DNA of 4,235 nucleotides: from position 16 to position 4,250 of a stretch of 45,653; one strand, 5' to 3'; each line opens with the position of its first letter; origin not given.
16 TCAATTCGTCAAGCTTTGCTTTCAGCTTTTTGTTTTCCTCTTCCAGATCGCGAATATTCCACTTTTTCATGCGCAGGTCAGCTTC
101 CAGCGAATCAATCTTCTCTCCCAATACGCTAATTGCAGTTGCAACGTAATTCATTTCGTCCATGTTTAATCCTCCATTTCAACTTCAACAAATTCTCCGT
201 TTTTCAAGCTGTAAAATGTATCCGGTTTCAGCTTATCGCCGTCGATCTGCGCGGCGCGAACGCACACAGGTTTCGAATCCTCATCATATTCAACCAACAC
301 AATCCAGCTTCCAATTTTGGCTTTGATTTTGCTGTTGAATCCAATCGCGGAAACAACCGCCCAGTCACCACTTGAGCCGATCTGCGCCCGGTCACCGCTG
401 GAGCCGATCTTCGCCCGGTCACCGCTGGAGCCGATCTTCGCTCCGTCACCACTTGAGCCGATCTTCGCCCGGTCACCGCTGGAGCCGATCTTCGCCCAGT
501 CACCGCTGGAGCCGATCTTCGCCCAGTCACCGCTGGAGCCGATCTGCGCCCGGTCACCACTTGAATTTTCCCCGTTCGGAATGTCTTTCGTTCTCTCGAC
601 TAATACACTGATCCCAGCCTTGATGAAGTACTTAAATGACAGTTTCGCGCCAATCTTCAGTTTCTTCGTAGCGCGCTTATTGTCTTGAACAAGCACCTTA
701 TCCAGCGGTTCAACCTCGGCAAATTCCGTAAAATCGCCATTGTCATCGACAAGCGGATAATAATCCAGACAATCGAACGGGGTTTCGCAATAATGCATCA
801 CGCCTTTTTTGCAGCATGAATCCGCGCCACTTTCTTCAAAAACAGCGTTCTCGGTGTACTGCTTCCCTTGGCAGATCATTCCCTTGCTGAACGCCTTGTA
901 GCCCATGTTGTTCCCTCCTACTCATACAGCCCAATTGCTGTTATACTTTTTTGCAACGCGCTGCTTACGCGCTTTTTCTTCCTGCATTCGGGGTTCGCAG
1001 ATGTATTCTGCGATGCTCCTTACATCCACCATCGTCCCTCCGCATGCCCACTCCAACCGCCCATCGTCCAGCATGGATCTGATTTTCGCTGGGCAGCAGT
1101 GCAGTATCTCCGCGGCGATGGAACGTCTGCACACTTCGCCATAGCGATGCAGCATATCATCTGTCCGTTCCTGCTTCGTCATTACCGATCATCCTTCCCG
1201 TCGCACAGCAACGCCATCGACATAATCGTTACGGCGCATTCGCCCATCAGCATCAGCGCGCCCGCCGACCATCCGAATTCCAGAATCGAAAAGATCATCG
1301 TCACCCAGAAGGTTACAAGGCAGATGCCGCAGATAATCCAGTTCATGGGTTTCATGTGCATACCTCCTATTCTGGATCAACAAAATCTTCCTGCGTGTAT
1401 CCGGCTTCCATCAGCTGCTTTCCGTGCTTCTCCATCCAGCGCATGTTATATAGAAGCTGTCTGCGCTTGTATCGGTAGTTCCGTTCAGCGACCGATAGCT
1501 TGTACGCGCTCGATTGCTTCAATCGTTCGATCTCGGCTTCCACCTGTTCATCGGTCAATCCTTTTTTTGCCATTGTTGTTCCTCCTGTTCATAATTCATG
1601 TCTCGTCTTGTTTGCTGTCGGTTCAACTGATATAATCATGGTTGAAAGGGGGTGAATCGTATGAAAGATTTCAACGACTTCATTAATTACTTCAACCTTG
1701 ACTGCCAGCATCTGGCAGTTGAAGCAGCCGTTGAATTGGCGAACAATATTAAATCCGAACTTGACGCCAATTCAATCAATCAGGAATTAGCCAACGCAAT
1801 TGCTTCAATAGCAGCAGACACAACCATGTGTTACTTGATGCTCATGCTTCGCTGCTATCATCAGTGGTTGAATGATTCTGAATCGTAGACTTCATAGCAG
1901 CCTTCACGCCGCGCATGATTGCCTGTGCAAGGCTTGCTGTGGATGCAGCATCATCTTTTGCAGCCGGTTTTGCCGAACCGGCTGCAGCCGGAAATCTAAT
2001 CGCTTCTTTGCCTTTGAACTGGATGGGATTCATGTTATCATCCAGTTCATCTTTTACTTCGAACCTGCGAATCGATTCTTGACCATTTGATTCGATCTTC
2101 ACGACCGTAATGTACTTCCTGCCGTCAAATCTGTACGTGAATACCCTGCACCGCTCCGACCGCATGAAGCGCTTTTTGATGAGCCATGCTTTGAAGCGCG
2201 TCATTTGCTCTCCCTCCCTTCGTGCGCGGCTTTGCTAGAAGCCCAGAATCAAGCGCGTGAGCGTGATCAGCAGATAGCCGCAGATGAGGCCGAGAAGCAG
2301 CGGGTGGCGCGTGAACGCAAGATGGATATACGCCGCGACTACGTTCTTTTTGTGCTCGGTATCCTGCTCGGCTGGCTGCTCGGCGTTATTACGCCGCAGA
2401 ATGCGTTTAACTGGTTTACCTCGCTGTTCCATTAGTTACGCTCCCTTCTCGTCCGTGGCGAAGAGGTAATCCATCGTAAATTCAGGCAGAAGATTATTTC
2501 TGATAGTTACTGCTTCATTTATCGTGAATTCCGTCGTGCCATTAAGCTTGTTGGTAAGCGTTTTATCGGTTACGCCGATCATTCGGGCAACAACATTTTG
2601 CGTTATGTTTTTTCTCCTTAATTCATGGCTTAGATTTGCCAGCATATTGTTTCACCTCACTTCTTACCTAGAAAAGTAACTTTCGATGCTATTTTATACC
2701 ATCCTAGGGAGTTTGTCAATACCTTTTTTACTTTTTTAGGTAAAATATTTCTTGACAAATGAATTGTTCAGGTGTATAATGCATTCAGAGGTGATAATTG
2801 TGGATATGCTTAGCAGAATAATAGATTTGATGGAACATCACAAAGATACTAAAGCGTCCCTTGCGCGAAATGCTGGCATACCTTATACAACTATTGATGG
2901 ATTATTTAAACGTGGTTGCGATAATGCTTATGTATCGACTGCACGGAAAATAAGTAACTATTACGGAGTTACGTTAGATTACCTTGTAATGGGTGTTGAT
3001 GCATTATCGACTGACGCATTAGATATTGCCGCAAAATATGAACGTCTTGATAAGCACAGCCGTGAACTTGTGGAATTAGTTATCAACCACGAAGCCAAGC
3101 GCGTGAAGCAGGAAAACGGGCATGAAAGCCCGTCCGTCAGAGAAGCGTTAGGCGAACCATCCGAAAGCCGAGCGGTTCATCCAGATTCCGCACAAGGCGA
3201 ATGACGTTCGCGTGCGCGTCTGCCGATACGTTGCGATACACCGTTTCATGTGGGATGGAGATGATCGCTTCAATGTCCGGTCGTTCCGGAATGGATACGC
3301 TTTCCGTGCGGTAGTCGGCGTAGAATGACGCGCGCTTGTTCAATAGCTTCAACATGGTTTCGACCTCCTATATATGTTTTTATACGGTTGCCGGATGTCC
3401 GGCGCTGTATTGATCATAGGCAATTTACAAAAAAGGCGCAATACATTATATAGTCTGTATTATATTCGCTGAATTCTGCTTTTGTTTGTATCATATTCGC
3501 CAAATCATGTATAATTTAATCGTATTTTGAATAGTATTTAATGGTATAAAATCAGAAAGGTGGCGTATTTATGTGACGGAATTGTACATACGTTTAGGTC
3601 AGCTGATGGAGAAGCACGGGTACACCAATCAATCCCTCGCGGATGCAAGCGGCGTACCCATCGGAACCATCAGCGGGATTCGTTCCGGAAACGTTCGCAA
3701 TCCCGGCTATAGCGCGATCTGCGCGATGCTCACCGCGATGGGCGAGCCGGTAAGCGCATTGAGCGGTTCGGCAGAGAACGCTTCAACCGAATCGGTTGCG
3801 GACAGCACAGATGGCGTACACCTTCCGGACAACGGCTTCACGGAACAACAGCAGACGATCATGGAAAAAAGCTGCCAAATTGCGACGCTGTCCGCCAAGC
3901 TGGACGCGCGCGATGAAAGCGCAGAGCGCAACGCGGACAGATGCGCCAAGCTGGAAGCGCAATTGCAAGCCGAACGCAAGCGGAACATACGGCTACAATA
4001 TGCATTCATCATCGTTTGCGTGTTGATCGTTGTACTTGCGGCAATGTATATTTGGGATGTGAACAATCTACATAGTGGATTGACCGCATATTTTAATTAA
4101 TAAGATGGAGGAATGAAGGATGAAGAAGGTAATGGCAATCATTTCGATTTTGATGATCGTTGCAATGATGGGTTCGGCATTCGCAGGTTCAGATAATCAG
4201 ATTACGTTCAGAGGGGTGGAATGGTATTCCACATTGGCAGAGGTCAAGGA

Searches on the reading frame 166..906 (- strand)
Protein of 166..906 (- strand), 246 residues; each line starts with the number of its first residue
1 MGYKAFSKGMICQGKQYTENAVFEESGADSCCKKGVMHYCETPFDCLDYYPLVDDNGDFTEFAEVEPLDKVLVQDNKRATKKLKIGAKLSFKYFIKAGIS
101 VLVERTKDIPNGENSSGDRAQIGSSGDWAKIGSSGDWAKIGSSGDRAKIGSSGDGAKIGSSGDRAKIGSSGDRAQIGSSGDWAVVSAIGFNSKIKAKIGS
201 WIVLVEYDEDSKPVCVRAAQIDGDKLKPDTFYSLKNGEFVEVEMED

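Call 62: search_protein_families(library=pfam, proteins=[window:166-906:-], max_evalue=0.001)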
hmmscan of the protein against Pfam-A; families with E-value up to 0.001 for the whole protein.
window:166-906:- (246 aa): 1 family
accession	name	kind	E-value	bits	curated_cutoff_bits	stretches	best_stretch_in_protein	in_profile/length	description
PF24703.2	DUF7666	-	8.4e-22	77.9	27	1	2-96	3-94/95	Domain of unknown function (DUF7666)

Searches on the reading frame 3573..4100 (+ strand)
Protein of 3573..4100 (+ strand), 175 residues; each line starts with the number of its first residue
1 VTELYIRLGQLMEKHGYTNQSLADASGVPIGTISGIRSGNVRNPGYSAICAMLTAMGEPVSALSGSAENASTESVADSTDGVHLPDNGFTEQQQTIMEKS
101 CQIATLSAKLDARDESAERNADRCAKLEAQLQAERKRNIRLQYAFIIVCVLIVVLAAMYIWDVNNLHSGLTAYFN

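Call 62: search_protein_families(library=pfam, proteins=[window:3573-4100:+], max_evalue=0.001)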
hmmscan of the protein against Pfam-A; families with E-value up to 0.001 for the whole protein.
window:3573-4100:+ (175 aa): 1 family
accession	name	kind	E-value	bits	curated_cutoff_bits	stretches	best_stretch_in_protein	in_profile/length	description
PF01381.28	HTH_3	-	1.2e-05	25.7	23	1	10-60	3-52/55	Helix-turn-helix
